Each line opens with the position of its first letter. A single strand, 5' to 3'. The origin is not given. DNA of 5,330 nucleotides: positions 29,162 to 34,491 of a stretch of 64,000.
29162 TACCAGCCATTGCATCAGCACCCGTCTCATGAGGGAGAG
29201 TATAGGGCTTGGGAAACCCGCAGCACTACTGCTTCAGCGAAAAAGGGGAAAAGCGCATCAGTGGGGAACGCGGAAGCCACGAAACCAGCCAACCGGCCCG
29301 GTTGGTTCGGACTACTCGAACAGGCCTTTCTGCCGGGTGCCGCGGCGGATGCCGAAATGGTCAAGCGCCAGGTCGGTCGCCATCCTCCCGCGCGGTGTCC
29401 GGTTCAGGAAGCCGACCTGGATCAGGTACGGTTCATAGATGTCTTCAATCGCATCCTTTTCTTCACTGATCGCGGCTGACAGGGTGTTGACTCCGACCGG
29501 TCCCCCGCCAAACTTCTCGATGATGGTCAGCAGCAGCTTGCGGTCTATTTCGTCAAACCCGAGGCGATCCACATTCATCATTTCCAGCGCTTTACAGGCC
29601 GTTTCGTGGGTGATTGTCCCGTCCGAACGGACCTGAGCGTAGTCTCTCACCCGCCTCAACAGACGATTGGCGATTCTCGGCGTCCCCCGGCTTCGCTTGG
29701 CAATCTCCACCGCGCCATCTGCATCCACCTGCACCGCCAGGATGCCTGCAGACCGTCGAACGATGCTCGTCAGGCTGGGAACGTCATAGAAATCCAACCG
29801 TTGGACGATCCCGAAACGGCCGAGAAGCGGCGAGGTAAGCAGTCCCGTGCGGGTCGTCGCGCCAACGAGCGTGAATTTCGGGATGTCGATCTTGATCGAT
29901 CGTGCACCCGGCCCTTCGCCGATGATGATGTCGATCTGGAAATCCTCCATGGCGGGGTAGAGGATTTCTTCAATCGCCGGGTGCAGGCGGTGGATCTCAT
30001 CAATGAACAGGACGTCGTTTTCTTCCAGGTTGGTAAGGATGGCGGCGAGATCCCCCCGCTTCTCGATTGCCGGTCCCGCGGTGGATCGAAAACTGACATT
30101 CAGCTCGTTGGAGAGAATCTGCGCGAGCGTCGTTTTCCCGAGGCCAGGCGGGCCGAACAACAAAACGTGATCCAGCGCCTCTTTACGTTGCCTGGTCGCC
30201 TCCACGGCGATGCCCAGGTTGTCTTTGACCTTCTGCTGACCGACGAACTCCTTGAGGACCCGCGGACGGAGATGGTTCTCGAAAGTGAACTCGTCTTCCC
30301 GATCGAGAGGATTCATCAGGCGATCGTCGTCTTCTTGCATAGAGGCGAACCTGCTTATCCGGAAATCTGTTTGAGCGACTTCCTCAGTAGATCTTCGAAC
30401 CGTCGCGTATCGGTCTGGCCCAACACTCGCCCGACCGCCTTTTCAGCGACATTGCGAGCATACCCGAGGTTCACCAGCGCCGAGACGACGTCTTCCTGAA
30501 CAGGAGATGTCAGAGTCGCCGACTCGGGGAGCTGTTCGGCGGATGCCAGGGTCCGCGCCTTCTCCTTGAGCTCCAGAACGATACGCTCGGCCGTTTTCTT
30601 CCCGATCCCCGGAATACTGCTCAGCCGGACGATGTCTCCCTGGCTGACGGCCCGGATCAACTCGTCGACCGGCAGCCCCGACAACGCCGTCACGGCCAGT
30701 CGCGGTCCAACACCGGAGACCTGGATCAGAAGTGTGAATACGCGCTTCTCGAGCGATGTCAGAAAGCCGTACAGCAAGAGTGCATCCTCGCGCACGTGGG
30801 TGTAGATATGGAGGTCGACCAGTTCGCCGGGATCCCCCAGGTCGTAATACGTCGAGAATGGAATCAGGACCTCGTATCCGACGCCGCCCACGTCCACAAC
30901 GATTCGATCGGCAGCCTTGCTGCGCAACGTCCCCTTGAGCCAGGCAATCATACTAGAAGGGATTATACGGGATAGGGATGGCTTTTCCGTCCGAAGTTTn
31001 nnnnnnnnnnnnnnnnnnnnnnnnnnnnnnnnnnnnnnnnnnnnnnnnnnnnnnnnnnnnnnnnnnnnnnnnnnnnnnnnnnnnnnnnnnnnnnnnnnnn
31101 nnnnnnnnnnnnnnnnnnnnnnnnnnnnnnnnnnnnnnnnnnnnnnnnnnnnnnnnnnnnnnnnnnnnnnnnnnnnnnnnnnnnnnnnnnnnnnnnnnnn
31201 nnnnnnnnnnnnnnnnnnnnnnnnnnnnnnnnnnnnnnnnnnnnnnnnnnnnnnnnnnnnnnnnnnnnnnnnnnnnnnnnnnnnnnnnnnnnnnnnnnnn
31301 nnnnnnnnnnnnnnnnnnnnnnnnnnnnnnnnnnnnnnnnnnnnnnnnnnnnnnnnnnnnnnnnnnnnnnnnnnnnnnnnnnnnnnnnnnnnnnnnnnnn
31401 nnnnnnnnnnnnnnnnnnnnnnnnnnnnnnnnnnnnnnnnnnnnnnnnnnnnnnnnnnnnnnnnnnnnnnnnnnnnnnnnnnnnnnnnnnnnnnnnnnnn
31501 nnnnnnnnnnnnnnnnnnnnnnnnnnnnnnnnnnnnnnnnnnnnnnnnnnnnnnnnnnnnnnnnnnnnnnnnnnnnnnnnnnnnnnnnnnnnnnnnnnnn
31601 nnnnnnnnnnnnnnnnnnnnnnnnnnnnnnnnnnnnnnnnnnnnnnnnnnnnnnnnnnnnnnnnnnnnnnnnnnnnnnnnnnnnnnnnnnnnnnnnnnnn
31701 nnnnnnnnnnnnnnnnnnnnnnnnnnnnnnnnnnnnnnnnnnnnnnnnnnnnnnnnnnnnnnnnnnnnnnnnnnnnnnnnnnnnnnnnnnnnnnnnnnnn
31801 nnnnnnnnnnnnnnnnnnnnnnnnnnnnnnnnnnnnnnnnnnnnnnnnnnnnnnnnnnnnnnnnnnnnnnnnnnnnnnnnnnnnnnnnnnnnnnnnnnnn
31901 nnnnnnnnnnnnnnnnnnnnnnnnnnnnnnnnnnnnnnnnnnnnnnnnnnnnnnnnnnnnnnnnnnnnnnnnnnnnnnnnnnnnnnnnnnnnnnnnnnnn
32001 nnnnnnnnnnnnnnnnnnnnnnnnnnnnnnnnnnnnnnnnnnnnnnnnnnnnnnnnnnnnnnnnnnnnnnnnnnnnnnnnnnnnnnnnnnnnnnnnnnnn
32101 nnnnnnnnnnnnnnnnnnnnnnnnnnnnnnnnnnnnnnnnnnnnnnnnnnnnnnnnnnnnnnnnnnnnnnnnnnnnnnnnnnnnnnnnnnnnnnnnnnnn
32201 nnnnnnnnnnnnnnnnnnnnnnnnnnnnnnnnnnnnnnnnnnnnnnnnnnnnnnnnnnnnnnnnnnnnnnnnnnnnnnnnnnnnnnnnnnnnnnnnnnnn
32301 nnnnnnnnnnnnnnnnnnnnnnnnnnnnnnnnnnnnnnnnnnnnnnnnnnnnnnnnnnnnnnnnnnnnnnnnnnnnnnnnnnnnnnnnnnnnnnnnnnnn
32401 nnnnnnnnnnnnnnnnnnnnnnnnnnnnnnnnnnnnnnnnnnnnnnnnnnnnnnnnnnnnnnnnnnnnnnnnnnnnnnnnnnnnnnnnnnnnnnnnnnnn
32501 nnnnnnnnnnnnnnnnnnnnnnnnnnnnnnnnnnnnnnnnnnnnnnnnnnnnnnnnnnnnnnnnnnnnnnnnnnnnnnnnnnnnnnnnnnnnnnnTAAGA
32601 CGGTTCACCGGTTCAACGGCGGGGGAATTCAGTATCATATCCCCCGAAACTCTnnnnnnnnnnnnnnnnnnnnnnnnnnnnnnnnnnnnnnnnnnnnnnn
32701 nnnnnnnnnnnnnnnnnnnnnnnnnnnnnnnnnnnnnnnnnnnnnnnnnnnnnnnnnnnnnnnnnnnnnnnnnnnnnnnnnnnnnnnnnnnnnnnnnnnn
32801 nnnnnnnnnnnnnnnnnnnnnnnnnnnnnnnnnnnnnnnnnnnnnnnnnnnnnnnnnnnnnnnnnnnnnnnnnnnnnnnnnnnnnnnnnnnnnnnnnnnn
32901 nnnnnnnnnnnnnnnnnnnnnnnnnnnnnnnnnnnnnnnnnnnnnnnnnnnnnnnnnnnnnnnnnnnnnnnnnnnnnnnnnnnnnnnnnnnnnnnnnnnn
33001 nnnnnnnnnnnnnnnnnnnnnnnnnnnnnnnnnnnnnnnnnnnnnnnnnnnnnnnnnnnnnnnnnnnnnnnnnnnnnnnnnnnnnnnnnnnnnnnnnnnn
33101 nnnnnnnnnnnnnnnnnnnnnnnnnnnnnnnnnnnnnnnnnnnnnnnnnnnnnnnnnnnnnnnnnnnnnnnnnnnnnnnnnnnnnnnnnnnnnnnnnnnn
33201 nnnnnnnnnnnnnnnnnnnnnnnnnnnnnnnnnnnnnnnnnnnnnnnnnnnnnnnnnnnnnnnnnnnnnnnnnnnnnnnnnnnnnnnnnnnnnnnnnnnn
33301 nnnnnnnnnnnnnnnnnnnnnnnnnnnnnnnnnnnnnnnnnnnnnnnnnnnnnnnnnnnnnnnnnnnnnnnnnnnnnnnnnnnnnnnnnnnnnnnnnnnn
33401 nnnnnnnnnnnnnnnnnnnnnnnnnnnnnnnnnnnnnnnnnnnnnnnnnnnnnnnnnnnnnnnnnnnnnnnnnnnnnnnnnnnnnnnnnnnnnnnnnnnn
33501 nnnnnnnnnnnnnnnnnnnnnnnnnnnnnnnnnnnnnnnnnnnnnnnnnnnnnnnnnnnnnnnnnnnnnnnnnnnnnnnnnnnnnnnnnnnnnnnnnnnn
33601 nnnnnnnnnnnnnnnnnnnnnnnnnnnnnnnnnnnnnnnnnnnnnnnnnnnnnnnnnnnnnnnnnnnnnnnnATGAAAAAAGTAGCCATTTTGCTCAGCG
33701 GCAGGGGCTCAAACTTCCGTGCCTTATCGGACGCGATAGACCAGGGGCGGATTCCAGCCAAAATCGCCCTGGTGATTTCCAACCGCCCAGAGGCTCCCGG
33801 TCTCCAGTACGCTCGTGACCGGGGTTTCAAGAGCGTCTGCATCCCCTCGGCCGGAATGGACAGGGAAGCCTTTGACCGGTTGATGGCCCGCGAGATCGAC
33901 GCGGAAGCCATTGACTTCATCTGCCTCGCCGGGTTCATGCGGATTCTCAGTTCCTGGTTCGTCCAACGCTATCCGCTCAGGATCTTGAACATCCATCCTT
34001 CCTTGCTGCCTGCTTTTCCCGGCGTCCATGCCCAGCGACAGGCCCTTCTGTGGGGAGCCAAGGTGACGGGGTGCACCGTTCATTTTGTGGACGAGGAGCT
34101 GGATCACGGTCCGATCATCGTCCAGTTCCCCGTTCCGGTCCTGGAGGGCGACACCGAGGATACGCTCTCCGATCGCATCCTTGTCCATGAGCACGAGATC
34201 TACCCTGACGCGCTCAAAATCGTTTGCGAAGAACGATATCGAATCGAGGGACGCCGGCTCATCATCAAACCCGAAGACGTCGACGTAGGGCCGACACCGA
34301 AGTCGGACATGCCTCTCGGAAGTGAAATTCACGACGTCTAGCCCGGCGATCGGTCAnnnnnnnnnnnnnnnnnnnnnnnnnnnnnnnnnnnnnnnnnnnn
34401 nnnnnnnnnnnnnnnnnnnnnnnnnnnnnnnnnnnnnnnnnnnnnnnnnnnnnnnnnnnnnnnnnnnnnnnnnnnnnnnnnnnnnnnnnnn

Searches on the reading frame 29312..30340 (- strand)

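Call 76: search_protein_families(library=ncbifam, proteins=[window:29312-30340:-], max_evalue=0.00001)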
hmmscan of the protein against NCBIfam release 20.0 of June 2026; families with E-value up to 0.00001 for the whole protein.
window:29312-30340:- (342 aa): 21 families
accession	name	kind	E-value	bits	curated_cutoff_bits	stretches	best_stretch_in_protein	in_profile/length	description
NF000868.0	PRK00080.1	equivalog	7.2e-155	514.9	282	1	16-332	11-327/330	Holliday junction branch migration DNA helicase RuvB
TIGR00635.1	ruvB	equivalog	2.7e-139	463.4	299.05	1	28-330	2-304/305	Holliday junction branch migration DNA helicase RuvB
NF009883.0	PRK13341.1-4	equivalog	2.1e-13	49.1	668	1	21-139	22-144/729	AAA family ATPase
NF009881.0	PRK13341.1-2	equivalog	5.9e-12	44.3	651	1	21-141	19-142/736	AAA family ATPase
NF009882.0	PRK13341.1-3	equivalog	3.6e-11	41.9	1197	1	21-139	21-143/734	AAA family ATPase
NF011523.0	PRK14962.1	equivalog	4.6e-10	38.9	576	1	24-93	8-73/474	DNA polymerase III subunits gamma and tau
NF003230.0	PRK04195.1-6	equivalog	6.3e-10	38.3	441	1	23-81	7-64/494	replication factor C large subunit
TIGR02397.1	dnaX_nterm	equivalog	1.1e-09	38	250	1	22-89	6-69/355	DNA polymerase III subunit gamma/tau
NF003226.0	PRK04195.1-1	equivalog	1e-08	34.6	588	1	24-84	8-68/405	replication factor C large subunit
TIGR01243.1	CDC48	subfamily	1.3e-08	33.6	802.65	1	57-127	213-291/733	CDC48 family AAA ATPase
NF003233.0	PRK04195.2-3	equivalog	1.6e-08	33.9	471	1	22-81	5-63/504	replication factor C large subunit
NF011513.0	PRK14952.1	equivalog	1.4e-07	30.9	737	1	23-91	6-70/596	DNA polymerase III subunits gamma/tau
TIGR02903.1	spore_lon_C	equivalog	1.4e-07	30.5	678.8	1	20-79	144-198/615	Lon family ATP-dependent protease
NF003229.0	PRK04195.1-5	equivalog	1.9e-07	30.2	280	1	23-83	10-71/413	replication factor C large subunit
NF009880.0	PRK13341.1-1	equivalog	7.8e-07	27.8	891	1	20-136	8-127/599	AAA family ATPase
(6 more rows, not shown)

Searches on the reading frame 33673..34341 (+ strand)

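Call 76: search_protein_families(library=ncbifam, proteins=[window:33673-34341:+], max_evalue=0.00001)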
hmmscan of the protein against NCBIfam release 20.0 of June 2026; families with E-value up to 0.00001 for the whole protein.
window:33673-34341:+ (222 aa): 7 families
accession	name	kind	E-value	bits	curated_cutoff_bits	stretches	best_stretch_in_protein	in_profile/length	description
TIGR00639.1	PurN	equivalog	8.8e-68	227.6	150.1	1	2-191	1-191/192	phosphoribosylglycinamide formyltransferase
NF004684.0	PRK06027.1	subfamily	4.5e-34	118.5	223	1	2-198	90-284/286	formyltetrahydrofolate deformylase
TIGR00655.1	PurU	equivalog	1.6e-33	116.6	285.95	1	2-191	85-272/280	formyltetrahydrofolate deformylase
TIGR00460.1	fmt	equivalog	1.2e-19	70.6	201.5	1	79-184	79-184/315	methionyl-tRNA formyltransferase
NF005755.0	PRK07579.1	equivalog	5.9e-10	39.4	238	1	102-189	86-172/245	dTDP-4-amino-4,6-dideoxyglucose formyltransferase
NF005998.1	PRK08125.1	equivalog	1.9e-08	33.1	777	1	81-188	77-184/649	bifunctional UDP-4-amino-4-deoxy-L-arabinose formyltransferase/UDP-glucuronic acid oxidase ArnA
NF005414.0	PRK06988.1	equivalog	4.9e-08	32.3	316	1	72-171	70-169/311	formyltransferase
